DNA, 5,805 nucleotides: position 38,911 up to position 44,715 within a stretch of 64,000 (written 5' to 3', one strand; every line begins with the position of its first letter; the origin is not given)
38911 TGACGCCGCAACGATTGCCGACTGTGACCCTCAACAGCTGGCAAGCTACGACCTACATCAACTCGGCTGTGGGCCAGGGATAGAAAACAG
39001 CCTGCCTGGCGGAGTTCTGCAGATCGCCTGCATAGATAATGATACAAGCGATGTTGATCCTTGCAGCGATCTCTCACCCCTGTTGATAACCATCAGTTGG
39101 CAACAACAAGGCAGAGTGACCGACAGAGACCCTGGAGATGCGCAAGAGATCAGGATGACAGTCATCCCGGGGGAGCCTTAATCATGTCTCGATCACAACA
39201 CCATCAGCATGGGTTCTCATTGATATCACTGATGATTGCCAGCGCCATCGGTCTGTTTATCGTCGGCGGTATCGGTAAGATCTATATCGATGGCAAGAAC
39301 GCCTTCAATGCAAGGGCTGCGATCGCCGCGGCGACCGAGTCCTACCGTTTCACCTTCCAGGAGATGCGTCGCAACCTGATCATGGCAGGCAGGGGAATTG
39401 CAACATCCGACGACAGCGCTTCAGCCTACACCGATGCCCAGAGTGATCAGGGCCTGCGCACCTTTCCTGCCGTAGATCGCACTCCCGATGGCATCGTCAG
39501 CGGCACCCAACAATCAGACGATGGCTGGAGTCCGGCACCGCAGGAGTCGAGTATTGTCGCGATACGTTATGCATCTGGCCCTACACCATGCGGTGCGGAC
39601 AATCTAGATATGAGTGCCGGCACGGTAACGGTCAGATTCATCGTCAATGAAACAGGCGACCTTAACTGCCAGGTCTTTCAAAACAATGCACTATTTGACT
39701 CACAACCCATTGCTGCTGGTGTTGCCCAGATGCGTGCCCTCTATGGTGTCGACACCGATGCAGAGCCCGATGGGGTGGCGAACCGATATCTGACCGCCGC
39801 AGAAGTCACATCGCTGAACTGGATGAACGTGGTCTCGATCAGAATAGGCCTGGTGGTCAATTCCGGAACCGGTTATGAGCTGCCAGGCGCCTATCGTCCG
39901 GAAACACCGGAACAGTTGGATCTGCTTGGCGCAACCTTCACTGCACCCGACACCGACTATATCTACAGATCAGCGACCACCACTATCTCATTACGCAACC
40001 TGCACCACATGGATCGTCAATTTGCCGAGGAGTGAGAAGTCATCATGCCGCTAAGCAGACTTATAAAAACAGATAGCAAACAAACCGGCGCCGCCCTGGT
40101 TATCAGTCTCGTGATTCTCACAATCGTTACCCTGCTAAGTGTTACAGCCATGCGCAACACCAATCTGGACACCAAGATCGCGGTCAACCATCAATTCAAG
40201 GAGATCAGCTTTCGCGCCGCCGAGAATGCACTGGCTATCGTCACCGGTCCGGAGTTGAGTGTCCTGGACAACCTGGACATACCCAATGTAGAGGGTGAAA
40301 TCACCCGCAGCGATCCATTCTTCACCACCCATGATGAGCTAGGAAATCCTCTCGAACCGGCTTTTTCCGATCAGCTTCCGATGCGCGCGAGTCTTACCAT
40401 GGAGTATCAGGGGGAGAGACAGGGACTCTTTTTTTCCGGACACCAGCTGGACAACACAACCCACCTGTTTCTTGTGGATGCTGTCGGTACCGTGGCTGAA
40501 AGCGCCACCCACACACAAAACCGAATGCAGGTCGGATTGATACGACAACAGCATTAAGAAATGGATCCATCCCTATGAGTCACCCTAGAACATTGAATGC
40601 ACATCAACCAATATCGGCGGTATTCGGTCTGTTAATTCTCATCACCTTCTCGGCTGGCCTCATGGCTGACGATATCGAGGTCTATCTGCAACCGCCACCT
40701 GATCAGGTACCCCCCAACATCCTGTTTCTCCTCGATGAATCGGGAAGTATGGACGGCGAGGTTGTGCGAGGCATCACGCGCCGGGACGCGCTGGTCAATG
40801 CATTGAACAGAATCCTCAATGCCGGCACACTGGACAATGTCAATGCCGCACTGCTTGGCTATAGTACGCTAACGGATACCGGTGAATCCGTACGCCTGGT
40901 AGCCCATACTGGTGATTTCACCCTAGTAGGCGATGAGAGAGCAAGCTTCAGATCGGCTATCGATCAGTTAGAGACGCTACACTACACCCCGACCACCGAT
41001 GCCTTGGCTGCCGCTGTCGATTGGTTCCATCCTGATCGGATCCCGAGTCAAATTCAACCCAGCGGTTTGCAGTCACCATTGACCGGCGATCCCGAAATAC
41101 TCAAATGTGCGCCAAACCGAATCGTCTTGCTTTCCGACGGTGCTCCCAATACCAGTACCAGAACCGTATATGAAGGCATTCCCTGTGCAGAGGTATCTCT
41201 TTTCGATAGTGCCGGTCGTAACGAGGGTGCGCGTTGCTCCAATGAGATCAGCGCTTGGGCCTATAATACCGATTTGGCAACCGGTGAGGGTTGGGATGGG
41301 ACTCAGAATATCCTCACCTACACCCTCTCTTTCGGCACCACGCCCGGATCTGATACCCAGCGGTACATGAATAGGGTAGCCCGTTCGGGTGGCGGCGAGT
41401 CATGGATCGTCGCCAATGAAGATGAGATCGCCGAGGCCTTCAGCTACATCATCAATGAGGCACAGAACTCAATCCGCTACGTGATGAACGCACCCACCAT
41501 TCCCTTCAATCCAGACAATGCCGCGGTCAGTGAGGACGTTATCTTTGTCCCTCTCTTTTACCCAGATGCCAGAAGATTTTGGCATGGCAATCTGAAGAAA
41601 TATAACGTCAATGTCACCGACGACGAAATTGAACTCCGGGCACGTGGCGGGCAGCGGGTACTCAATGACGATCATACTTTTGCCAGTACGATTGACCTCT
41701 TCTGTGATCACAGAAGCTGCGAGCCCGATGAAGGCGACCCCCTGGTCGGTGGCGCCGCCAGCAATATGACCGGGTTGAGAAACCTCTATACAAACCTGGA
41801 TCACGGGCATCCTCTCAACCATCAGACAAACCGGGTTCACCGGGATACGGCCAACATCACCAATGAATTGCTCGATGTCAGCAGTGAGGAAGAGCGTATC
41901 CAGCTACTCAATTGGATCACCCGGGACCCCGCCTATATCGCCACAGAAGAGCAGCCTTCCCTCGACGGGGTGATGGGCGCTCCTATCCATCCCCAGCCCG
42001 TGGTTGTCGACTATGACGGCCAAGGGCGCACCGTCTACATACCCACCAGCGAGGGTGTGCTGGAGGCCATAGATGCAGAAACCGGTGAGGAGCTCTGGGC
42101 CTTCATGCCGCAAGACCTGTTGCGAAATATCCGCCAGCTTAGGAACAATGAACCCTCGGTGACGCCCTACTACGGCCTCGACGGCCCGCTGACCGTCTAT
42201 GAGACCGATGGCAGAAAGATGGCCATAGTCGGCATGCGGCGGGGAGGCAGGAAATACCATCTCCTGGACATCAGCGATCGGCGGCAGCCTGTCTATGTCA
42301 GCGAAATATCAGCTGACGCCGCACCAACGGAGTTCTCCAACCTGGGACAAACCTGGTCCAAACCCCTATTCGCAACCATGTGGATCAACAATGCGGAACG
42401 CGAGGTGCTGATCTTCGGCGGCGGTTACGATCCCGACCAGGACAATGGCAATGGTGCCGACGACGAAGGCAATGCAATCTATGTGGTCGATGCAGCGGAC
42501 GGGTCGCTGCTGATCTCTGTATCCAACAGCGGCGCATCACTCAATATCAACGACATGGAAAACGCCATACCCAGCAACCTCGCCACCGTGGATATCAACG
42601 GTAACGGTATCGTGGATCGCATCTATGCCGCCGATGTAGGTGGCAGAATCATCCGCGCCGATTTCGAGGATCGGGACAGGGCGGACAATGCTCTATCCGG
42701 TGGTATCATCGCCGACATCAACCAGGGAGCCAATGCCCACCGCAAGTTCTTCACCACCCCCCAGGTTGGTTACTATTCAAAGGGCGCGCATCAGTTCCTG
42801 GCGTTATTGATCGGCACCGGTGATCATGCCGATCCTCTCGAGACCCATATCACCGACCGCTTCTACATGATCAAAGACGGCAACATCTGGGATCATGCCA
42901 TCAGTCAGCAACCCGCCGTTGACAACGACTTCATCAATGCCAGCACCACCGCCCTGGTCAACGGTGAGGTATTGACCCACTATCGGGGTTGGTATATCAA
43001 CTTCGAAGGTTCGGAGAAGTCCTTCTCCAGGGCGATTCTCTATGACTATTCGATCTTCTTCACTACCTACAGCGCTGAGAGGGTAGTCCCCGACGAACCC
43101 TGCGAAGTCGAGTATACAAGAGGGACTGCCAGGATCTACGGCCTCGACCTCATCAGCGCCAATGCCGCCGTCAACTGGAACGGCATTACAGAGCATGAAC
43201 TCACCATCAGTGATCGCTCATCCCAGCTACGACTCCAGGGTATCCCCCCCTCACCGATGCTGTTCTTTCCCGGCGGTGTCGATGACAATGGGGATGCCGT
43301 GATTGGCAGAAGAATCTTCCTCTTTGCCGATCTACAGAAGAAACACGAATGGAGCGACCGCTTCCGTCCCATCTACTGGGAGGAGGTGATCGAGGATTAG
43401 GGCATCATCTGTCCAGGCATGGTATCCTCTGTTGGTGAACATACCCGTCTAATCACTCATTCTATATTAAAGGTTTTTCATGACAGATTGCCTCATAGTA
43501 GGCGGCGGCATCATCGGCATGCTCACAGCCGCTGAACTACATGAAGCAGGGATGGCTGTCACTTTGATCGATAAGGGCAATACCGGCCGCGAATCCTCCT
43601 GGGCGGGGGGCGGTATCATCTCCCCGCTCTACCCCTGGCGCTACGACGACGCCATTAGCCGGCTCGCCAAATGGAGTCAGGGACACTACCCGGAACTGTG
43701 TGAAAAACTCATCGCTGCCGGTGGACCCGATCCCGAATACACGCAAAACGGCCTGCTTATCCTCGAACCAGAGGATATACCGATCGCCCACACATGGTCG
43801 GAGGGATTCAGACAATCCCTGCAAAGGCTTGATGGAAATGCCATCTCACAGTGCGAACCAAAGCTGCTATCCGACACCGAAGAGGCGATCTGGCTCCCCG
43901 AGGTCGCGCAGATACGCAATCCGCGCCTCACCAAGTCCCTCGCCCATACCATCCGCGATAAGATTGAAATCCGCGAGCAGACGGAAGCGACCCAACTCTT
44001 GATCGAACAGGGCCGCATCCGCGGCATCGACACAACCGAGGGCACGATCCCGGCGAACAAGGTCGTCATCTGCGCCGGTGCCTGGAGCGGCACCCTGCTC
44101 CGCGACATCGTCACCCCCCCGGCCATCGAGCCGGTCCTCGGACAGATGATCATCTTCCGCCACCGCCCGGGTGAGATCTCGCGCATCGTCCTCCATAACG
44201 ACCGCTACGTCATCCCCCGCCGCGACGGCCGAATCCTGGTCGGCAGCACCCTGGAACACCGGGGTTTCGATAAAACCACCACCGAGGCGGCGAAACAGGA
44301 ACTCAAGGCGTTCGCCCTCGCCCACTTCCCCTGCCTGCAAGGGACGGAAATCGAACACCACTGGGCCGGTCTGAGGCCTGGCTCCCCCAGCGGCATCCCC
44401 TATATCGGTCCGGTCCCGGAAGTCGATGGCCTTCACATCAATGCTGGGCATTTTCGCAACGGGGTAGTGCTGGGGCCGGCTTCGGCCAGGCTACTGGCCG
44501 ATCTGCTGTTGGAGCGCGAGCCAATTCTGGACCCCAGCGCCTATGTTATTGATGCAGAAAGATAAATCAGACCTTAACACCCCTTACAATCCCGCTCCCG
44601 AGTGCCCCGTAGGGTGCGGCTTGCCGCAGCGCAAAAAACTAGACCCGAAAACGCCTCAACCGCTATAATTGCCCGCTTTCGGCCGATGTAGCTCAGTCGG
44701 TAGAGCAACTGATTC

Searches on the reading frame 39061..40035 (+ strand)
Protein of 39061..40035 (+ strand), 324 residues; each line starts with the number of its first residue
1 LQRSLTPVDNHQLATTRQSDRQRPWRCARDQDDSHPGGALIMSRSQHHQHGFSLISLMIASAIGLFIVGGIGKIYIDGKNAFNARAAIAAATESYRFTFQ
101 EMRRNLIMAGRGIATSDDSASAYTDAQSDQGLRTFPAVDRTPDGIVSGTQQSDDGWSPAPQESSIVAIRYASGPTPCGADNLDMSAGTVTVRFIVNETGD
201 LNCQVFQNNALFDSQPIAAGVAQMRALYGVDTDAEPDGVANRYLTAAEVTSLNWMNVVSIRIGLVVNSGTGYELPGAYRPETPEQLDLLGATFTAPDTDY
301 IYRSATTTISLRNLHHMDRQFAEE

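Call 62: search_protein_families(library=pfam, proteins=[window:39061-40035:+], max_evalue=0.000001)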
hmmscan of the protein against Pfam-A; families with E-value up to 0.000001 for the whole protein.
window:39061-40035:+ (324 aa): 1 family
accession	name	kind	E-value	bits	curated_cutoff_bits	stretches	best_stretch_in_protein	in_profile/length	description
PF16074.10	PilW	-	2.2e-22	79.8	26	1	198-313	11-124/124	Type IV Pilus-assembly protein W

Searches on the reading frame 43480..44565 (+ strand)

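Call 62: search_protein_families(library=pfam, proteins=[window:43480-44565:+], max_evalue=0.000001)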
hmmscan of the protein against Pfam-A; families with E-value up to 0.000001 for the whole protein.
window:43480-44565:+ (361 aa): 3 families
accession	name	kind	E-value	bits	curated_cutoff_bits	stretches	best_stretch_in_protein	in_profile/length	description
PF01266.30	DAO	-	5.6e-71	240.4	27.9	1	3-342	1-353/353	FAD dependent oxidoreductase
PF00890.30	FAD_binding_2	-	1.9e-11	44.3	20.4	1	3-210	1-212/414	FAD binding domain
PF07992.20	Pyr_redox_2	-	6.1e-07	29.6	26.1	0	4-33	145-174/291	Pyridine nucleotide-disulphide oxidoreductase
